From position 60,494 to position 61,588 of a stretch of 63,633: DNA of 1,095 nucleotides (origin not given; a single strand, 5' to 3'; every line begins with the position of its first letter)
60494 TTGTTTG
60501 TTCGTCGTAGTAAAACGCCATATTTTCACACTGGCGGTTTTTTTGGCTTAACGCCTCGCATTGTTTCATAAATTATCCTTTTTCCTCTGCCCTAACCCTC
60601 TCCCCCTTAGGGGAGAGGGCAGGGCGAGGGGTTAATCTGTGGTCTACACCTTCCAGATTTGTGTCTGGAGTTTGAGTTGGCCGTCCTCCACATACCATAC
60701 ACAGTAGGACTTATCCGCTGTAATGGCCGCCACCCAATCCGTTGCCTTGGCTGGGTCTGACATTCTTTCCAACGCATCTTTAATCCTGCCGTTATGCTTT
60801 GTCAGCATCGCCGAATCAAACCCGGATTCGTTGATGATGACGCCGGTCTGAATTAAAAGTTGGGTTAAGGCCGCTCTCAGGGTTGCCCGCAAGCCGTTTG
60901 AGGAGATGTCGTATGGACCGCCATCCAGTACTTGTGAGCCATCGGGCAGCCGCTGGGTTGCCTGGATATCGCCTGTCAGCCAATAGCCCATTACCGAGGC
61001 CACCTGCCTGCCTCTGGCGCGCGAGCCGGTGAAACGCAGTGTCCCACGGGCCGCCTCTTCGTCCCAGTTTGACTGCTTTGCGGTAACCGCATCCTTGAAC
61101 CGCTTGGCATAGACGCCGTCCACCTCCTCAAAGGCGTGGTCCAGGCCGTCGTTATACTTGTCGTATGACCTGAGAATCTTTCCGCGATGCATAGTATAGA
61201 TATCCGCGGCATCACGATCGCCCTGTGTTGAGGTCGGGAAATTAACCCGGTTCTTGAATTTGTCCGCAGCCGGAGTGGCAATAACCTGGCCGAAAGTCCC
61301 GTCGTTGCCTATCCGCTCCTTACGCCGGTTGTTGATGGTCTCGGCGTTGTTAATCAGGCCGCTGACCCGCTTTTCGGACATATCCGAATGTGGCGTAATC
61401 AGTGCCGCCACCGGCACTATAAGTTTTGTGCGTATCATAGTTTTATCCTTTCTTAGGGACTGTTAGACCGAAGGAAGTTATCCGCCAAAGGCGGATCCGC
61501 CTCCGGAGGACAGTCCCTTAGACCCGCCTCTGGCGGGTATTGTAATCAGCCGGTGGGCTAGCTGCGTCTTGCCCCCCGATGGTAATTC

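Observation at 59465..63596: Second A/B module embedded in a regulator-led gene string: sigma - S24 peptidase - terminator - small peptide - A2 - Cys/His ORF - B3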

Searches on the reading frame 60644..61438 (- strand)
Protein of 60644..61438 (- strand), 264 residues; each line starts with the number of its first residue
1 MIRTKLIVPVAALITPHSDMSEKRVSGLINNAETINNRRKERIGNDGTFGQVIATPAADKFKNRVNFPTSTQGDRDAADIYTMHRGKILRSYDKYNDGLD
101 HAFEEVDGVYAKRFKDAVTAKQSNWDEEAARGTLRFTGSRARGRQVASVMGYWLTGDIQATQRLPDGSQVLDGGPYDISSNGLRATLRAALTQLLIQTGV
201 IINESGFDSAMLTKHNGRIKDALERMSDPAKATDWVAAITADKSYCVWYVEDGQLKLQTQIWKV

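Call 6: search_protein_families(library=pfam, proteins=[window:60644-61438:-], max_evalue=0.1)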
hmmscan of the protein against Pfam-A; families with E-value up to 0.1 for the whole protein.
window:60644-61438:- (264 aa): 0 families

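Call 7: search_protein_families(library=phrogs, proteins=[window:60644-61438:-], max_evalue=0.1)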
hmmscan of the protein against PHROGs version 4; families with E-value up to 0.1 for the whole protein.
window:60644-61438:- (264 aa): 0 families

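Call 9: find_encoding_contigs(protein=window:60644-61438:-, flank=10000, max_places=6)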
Protein window:60644-61438:- (264 aa): no gene with exactly this product is on record in the collection.

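Call 10: find_homologous_proteins(query=window:60644-61438:-, max_evalue=0.001)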
Query window:60644-61438:- (264 aa): 32 proteins with E <= 0.001 among 1697 candidates.
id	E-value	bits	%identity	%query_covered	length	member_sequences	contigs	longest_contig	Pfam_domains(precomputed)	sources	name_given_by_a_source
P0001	6.3e-173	591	100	100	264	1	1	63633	-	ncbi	ncbi:MAG: hypothetical protein AB1599_00290 [Planctomycetota bacterium]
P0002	2.6e-147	507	85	100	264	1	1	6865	-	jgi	jgi:hypothetical protein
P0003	1.0e-140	485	81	100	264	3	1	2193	-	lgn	-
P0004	6.5e-130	450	75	99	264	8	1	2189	-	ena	-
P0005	6.9e-130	450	76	100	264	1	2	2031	-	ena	-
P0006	6.6e-126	437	73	99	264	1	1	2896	-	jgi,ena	-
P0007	8.8e-126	437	73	99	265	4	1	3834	-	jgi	-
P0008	4.3e-123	428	71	99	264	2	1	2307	-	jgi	jgi:hypothetical protein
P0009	1.9e-120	419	72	99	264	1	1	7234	-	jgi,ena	-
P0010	1.3e-119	416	71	99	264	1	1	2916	-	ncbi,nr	ncbi:MAG: hypothetical protein HY762_01205 [Planctomycetes bacterium]|nr:hypothetical protein [Planc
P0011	5.1e-119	414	71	99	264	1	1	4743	-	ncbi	ncbi:MAG: hypothetical protein V1709_09615 [Planctomycetota bacterium]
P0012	7.3e-119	414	70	99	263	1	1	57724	-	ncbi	ncbi:MAG: hypothetical protein AB1599_00435 [Planctomycetota bacterium]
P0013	2.9e-117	409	70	99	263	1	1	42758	-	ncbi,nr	ncbi:MAG: hypothetical protein HY762_06215 [Planctomycetes bacterium]|nr:hypothetical protein [Planc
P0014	3.4e-117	408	69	99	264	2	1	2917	-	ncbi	-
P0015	7.8e-117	407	70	100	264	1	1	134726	-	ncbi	ncbi:MAG: hypothetical protein V1701_01285 [Planctomycetota bacterium]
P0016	4.4e-116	405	69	99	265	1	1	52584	-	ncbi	ncbi:MAG: hypothetical protein AB1599_00900 [Planctomycetota bacterium]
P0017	2.0e-115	403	70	99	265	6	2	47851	-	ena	-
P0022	2.8e-93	330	60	99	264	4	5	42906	-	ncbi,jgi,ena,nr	ncbi:MAG TPA: hypothetical protein VJC37_06605 [Planctomycetota bacterium]|nr:hypothetical protein [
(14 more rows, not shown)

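Call 17: find_related_loci(query=A2, collection=genome_contigs, flank=10000)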
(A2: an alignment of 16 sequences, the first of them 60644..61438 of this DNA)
Query A2 (264 aa) in genome_contigs; peptide patterns used: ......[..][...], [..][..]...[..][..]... (x = any residue, [..] = any of these).
59 stretches matched a pattern; 13 encode a relative of the query (tblastn E <= 1e-3); 12 distinct loci.
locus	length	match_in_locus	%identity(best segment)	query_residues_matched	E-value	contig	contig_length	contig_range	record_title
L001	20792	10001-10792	72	1-264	6e-133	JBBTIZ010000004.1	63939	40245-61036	MAG: Planctomycetota bacterium isolate H41-bin223_1 H41_bin223_1_000000000004, whole genome shotgun sequence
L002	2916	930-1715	71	1-262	4e-134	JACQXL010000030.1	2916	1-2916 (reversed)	MAG: Planctomycetota bacterium isolate NC_groundwater_1514_Pr4_B-0.1um_50_3 SR1-18-B1_scaffold_74486, whole genome shotg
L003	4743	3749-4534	71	1-262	1e-129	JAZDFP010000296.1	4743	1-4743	MAG: Planctomycetota bacterium isolate MEGAHIT-group-0.212 k141_3912607, whole genome shotgun sequence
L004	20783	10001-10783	70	1-262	1e-126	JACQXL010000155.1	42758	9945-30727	MAG: Planctomycetota bacterium isolate NC_groundwater_1514_Pr4_B-0.1um_50_3 SR1-18-B1_scaffold_338621, whole genome shot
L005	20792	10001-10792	70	1-264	3e-126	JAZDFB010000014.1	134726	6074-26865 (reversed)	MAG: Planctomycetota bacterium isolate MEGAHIT-group-0.182 k141_7530050, whole genome shotgun sequence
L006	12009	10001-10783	71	2-262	2e-125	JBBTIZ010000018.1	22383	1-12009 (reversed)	MAG: Planctomycetota bacterium isolate H41-bin223_1 H41_bin223_1_000000000018, whole genome shotgun sequence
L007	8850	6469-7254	62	1-262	4e-105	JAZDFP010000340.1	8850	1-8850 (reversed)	MAG: Planctomycetota bacterium isolate MEGAHIT-group-0.212 k141_15764730, whole genome shotgun sequence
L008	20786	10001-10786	61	1-262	5e-103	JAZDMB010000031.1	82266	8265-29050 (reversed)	MAG: Planctomycetota bacterium isolate MEGAHIT-group-0.630 k141_4642747, whole genome shotgun sequence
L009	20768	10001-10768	54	2-262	5e-92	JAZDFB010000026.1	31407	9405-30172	MAG: Planctomycetota bacterium isolate MEGAHIT-group-0.182 k141_18263582, whole genome shotgun sequence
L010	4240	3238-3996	56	4-262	2e-84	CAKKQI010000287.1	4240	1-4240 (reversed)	Candidatus Brocadiaceae bacterium isolate Hainich-H41-bin252-1 genome assembly, contig: H41-bin252_1_Hain_H41_02um_R2_22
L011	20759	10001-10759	57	4-262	2e-84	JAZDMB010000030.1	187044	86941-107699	MAG: Planctomycetota bacterium isolate MEGAHIT-group-0.630 k141_12078978, whole genome shotgun sequence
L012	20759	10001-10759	57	4-262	7e-85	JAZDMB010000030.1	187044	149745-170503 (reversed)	MAG: Planctomycetota bacterium isolate MEGAHIT-group-0.630 k141_12078978, whole genome shotgun sequence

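Call 27: find_encoding_contigs(protein=P0012, flank=10000, max_places=2)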
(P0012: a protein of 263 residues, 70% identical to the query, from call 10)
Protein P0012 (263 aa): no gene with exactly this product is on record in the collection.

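Call 28: find_encoding_contigs(protein=P0016, flank=10000, max_places=2)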
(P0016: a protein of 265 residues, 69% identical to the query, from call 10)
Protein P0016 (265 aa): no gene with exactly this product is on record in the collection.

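Call 29: find_encoding_contigs(protein=P0017, flank=10000, max_places=2)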
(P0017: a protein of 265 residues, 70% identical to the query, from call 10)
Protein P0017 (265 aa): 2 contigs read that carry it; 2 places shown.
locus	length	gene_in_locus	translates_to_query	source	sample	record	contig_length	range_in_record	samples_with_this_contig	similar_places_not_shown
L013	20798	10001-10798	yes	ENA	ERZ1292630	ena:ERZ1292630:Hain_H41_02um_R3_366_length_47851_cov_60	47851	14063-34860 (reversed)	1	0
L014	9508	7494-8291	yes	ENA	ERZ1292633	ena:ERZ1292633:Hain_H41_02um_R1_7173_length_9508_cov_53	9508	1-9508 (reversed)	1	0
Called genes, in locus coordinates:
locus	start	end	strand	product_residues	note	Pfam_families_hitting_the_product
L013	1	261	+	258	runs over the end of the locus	PF05690:ThiG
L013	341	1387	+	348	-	-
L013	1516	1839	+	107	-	PF13366:PDDEXK_3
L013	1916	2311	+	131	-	PF01894:YjbQ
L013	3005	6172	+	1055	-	PF02384:N6_Mtase, PF20473:MmeI_Mtase (weak), PF07669:Eco57I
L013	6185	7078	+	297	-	PF12705:PDDEXK_1, PF01396:Zn_ribbon_Top1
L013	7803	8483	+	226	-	-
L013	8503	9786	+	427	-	PF13414:TPR_11 (weak), PF13432:TPR_16 (weak), PF12895:ANAPC3, PF13424:TPR_12 (weak), PF14559:TPR_19, PF00515:TPR_1, PF13432:TPR_16, PF13424:TPR_12, +25 more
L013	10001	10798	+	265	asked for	-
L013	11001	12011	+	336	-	-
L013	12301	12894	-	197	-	PF09335:VTT_dom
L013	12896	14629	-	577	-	PF05157:MshEN, PF00437:T2SSE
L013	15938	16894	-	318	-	PF01740:STAS, PF13466:STAS_2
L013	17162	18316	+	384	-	PF02771:Acyl-CoA_dh_N, PF02770:Acyl-CoA_dh_M, PF00441:Acyl-CoA_dh_1, PF08028:Acyl-CoA_dh_2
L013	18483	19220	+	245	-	-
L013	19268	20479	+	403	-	PF00892:EamA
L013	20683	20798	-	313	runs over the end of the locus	PF00491:Arginase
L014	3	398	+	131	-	?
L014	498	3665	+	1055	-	PF02384:N6_Mtase, PF20473:MmeI_Mtase (weak), PF07669:Eco57I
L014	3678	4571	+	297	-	PF12705:PDDEXK_1, PF01396:Zn_ribbon_Top1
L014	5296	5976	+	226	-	-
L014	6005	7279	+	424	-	PF13414:TPR_11 (weak), PF13424:TPR_12 (weak), PF13432:TPR_16 (weak), PF12895:ANAPC3, PF14559:TPR_19, PF00515:TPR_1, PF13432:TPR_16, PF13424:TPR_12, +25 more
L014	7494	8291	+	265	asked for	-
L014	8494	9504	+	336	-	-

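Call 30: find_encoding_contigs(protein=P0022, flank=10000, max_places=2)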
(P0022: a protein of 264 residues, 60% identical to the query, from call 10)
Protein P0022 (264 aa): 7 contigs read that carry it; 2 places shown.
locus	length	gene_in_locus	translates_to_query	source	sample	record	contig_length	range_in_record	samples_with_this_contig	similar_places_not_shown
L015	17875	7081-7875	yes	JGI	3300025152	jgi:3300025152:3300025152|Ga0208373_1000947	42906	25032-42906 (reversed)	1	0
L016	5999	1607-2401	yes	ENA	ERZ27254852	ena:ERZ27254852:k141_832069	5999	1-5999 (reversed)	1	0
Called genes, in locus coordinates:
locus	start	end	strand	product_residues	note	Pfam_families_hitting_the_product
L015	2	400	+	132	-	?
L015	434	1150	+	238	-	PF00106:adh_short, PF13561:adh_short_C2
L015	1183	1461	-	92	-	-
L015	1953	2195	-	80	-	-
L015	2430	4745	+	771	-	-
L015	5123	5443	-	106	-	-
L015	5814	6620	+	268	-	PF13365:Trypsin_2, PF00089:Trypsin (weak)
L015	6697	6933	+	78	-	-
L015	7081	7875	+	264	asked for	-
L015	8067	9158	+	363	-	-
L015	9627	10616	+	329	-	PF01520:Amidase_3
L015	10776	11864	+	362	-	PF03781:FGE-sulfatase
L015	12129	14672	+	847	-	PF00041:fn3, PF25788:Ig_Rha78A_N (faint), PF16655:PhoD_N (faint), PF24489:Ig_J_second (faint), PF25059:FN3_DSCAM-DSCAML_C (faint), PF00041:fn3 (weak), PF14686:fn3_3 (weak)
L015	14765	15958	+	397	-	PF03453:MoeA_N, PF00994:MoCF_biosynth, PF03454:MoeA_C (weak)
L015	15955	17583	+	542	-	PF20154:LNT_N, PF00795:CN_hydrolase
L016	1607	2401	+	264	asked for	-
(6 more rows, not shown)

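Call 33: predict_structure(alignment_id=A1)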
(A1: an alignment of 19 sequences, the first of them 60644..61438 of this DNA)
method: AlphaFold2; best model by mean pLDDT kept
length: 264 residues; sequences in the alignment: 19
mean_pLDDT: 87.6   pTM: 0.69
mean pLDDT of the five models: 87.6, 87.5, 86.4, 86.1, 83.3
residues with pLDDT >= 90: 138; 70-90: 117; 50-70: 9; < 50: 0
segments of 3 or more residues with pLDDT < 50: none
pLDDT, mean of each block of 10 residues (from residue 1): 96 79 88 89 72 76 78 77 83 84 91 91 75 78 83 94 91 96 90 94 91 97 94 96 97 95 91
secondary structure, 60 per line:
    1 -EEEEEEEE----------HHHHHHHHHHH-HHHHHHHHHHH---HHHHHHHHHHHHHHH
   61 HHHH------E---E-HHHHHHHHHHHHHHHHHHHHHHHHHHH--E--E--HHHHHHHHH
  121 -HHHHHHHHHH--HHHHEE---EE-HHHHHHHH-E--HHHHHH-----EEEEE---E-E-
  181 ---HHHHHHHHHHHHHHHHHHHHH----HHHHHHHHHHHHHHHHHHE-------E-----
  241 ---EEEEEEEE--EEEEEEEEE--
elements in order: E2-9 H20-30 H32-42 H46-64 H77-103 H112-120 H122-131 H134-137 H146-153 H158-163 E169-173 H184-204 H209-226 E244-251 E254-262

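Call 36: fold_search(model_id=the predicted structure, library=pdb)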
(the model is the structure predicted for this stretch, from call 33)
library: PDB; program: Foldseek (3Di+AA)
matches with E <= 10: 937; with E <= 0.001: 0
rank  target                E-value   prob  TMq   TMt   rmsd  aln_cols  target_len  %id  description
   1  6nb4_C                2.5e-01  0.07  0.11  0.04  23.2       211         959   13  MERS-CoV S complex with human neutralizing LCA60 antibody Fab fragment (state 2) (released 2019-02-06)
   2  8fr7_A                2.6e-01  0.05  0.11  0.04  23.1       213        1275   12  A hinge glycan regulates spike bending and impacts coronavirus infectivity (released 2023-10-04)
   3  5w9h_A                3.1e-01  0.06  0.11  0.07  23.4       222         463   13  MERS S ectodomain trimer in complex with variable domain of neutralizing antibody G4 (released 2017-08-16)
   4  9jmn_A                3.3e-01  0.06  0.11  0.04  23.3       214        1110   11  Cryo-EM structure of CN-HedgehogCoV (HKU31/Erinaceus amurensis/China/2014) S-trimer in a locked-1 conformation (released 2025-06-18)
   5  5w9k_G                4.9e-01  0.04  0.11  0.07  24.0       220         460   13  MERS S ectodomain trimer in complex with variable domain of neutralizing antibody G4 (released 2017-08-16)
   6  6nb3_B                5.5e-01  0.05  0.11  0.04  23.2       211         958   13  MERS-CoV complex with human neutralizing LCA60 antibody Fab fragment (state 1) (released 2019-02-06)
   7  5w9l_A                5.8e-01  0.05  0.11  0.08  22.8       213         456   13  MERS S ectodomain trimer in complex with variable domain of neutralizing antibody G4 (released 2017-08-16)
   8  8epq_B                6.1e-01  0.06  0.12  0.04  23.8       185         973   10  Cryo-EM structure of SARS-CoV-2 Spike trimer S2D14 with two RBDs exposed (released 2023-06-21)
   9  7x25_J                6.1e-01  0.05  0.12  0.04  22.4       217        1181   12  MERS-CoV spike complex with S41 neutralizing antibody Fab Class4 (2u1d RBD with 3Fab) (released 2023-01-18)
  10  6u7h_A                7.7e-01  0.07  0.15  0.06  21.0       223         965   11  Cryo-EM structure of the HCoV-229E spike glycoprotein (released 2019-11-13)
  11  7x2a_A                7.7e-01  0.05  0.11  0.04  22.8       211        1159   15  MERS-CoV spike complex with S41 neutralizing antibody Fab Class1 (1u2d RBD with 1Fab) (released 2022-11-09)
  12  9jmf_A                8.2e-01  0.04  0.11  0.04  23.0       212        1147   12  Cryo-EM structure of SA-BatCoV (Neoromicia/PML-PHE1/RSA/2011) S-trimer (released 2025-06-18)
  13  7v7n_A                8.7e-01  0.06  0.13  0.05  22.7       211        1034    6  Cryo-EM structure of SARS-CoV-2 S-Delta variant (B.1.617.2), all RBD-down conformation (released 2021-10-06)
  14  7x28_I                8.7e-01  0.04  0.11  0.04  22.9       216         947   13  MERS-CoV spike complex with S41 neutralizing antibody Fab Class3 (2u1d RBD with 2Fab) (released 2023-01-18)
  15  7mte_A                9.2e-01  0.06  0.13  0.05  22.1       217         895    7  Structure of SARS-CoV-2 S2P spike at pH 7.4 refolded by low-pH treatment (released 2021-09-15)
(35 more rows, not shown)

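Call 39: fold_search(model_id=the predicted structure, library=viral)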
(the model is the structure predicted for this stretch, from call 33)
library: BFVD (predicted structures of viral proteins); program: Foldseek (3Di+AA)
matches with E <= 10: 129; with E <= 0.001: 0
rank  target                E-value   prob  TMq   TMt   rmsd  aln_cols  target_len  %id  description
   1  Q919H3                4.5e-01  0.03  0.12  0.07  22.8       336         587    9  CUN104 putative Ld130 envelope fusion protein, similar to AcMNPV ORF23 [Culex nigripalpus nucleopolyhedrovirus (isolate Florida/1997)]
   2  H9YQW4                9.6e-01  0.21  0.17  0.32   8.3       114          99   15  (no name in the UniProt tables at hand)
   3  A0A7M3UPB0            9.6e-01  0.06  0.11  0.15  15.9       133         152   10  Uncharacterized protein [Pyramimonas orientalis virus]
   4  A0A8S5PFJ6            1.1e+00  0.03  0.13  0.12  21.9       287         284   11  Tetratricopeptide repeat-like domain [Podoviridae sp. ctWeH21]
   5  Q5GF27                1.1e+00  0.01  0.10  0.06  23.7       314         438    8  Uncharacterized protein [Diachasmimorpha longicaudata entomopoxvirus]
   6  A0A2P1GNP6            1.2e+00  0.03  0.11  0.05  21.5       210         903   10  Spike protein [Guangdong chinese water skink coronavirus]
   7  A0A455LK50            1.3e+00  0.01  0.11  0.03  29.5       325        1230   13  Glycoprotein [Taiyuan leafhopper virus]
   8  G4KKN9                1.7e+00  0.05  0.18  0.22  20.6       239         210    9  (no name in the UniProt tables at hand)
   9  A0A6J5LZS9            1.8e+00  0.06  0.19  0.15  16.6       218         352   12  Phage head morphogenesis domain [uncultured Caudovirales phage]
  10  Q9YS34                2.1e+00  0.06  0.12  0.16  10.2        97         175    7  GP4 [Lactate dehydrogenase-elevating virus]
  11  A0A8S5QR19            2.5e+00  0.18  0.18  0.42  11.4        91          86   12  Uncharacterized protein [Myoviridae sp. ctStS16]
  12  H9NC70                2.5e+00  0.09  0.18  0.25  10.3       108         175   13  (no name in the UniProt tables at hand)
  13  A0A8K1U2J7            2.7e+00  0.02  0.13  0.04  25.4       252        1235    8  Uncharacterized protein [Riboviria sp.]
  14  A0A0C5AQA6            2.7e+00  0.02  0.13  0.12  20.9       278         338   10  ORF125 [Spodoptera frugiperda granulovirus]
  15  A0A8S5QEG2            2.8e+00  0.08  0.11  0.18   8.4        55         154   18  Tail completion protein [Siphoviridae sp. ctoRD1]
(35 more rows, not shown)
